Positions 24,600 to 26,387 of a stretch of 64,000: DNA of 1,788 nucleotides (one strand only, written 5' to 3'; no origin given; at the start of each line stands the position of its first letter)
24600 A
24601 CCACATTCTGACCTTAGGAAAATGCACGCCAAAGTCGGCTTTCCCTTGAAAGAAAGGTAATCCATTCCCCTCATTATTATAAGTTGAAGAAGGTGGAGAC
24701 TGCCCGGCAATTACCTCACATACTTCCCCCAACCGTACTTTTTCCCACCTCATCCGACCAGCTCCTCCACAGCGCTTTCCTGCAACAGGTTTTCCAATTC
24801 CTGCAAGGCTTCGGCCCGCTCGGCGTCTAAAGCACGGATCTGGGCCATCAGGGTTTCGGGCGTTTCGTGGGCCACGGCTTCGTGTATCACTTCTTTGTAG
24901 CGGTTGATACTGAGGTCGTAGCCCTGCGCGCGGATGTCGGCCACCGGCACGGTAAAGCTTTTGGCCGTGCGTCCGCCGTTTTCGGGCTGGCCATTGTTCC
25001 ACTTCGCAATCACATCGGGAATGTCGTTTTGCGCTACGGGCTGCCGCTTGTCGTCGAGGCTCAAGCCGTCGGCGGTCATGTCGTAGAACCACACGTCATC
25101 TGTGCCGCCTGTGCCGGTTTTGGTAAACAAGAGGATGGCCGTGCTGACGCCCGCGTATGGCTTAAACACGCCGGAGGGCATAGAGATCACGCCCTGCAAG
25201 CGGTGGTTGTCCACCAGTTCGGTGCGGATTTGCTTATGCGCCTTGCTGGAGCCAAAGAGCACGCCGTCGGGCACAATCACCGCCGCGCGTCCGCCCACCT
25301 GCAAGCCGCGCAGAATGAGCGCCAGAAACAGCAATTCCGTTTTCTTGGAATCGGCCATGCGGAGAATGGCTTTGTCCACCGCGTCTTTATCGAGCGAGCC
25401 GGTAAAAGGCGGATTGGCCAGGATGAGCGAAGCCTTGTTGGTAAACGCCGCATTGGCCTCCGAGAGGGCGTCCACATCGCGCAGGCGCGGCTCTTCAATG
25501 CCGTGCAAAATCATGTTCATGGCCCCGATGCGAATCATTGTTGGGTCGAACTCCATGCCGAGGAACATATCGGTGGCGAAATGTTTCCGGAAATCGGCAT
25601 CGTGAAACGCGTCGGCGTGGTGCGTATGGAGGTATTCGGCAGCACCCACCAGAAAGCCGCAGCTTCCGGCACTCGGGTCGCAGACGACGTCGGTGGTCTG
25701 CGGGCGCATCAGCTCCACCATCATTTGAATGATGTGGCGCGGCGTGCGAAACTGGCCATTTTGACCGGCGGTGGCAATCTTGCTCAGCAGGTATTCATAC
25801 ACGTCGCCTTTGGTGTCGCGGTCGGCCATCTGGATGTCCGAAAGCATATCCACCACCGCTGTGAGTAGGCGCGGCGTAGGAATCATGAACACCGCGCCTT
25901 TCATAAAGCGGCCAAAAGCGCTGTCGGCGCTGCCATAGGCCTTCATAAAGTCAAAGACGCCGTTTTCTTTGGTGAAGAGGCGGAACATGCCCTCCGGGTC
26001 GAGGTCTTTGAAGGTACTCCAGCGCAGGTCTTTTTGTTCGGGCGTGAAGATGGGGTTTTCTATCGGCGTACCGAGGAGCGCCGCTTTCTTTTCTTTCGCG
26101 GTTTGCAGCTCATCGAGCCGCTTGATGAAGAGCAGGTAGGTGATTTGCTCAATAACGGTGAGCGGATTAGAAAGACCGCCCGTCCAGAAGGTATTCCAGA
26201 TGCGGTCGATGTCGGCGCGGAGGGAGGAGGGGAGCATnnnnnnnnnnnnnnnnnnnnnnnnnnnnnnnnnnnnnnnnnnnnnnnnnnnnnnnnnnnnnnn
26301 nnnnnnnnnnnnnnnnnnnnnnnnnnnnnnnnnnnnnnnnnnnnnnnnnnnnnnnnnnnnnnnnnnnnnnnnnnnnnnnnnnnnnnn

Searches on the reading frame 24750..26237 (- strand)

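Call 28: search_protein_families(library=phrogs, proteins=[window:24750-26237:-], max_evalue=0.001)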
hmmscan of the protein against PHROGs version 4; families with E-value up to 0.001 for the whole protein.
window:24750-26237:- (495 aa): 8 families
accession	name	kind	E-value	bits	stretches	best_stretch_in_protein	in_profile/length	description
phrog_2713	-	unknown function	6.8e-75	254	1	120-488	145-510/520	-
phrog_13671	-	other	9.9e-29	101.2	1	123-399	299-569/666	DNA methyltransferase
phrog_6380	-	other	2.9e-18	67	1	266-487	124-335/382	DNA methyltransferase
phrog_9133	-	unknown function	2e-12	46.8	1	156-375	730-906/1259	-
phrog_19264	-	unknown function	2.2e-08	34.9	1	132-279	166-306/349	-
phrog_11801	-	other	2e-05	23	1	271-374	233-332/2269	DNA methyltransferase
phrog_34860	-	unknown function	5.3e-05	22.3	0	142-284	193-336/830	-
phrog_28477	-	unknown function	0.00025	21.8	1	127-197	161-240/248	-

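Call 30: search_protein_families(library=padloc, proteins=[window:24750-26237:-], max_evalue=0.001)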
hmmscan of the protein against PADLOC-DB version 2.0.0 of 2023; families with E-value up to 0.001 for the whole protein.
window:24750-26237:- (495 aa): 41 families (the best 25 are shown)
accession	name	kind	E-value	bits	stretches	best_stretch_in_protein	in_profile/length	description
PDLC03021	MTase_I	-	4.5e-178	591.1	1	3-486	4-490/491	Type I methyltransferase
PDLC03026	MTase_I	-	5.4e-72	241.5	1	28-488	27-459/487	Type I methyltransferase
PDLC03025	MTase_I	-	2.3e-62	209.5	1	26-446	24-445/569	Type I methyltransferase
PDLC04134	mad2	-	6e-38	128.9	1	21-415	156-486/492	mads_2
PDLC03036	MTase_I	-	3.9e-37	126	1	142-388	195-444/635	Type I methyltransferase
PDLC03022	MTase_I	-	4.7e-33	112.5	1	125-487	145-513/857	Type I methyltransferase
PDLC03031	MTase_I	-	1.9e-32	110.4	1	141-380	163-410/834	Type I methyltransferase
PDLC03018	MTase_I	-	1.6e-30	104.2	3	137-206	284-352/749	Type I methyltransferase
PDLC03027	MTase_I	-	1.3e-29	101.3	1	133-486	128-475/810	Type I methyltransferase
PDLC03218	MTase_II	-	7.9e-28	95.3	1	133-373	238-481/532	Type II methyltransferase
PDLC03318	MTase_II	-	1.6e-25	87.5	2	81-249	267-450/723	Type II methyltransferase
PDLC03034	MTase_I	-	2.3e-22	77.1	2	131-199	295-364/672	Type I methyltransferase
PDLC03032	MTase_I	-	1.3e-21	74.4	1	139-449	136-440/1001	Type I methyltransferase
PDLC03033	MTase_I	-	1.9e-21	74.7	1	300-487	349-530/541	Type I methyltransferase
PDLC03240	MTase_II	-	4.3e-21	73.3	1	138-378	159-387/511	Type II methyltransferase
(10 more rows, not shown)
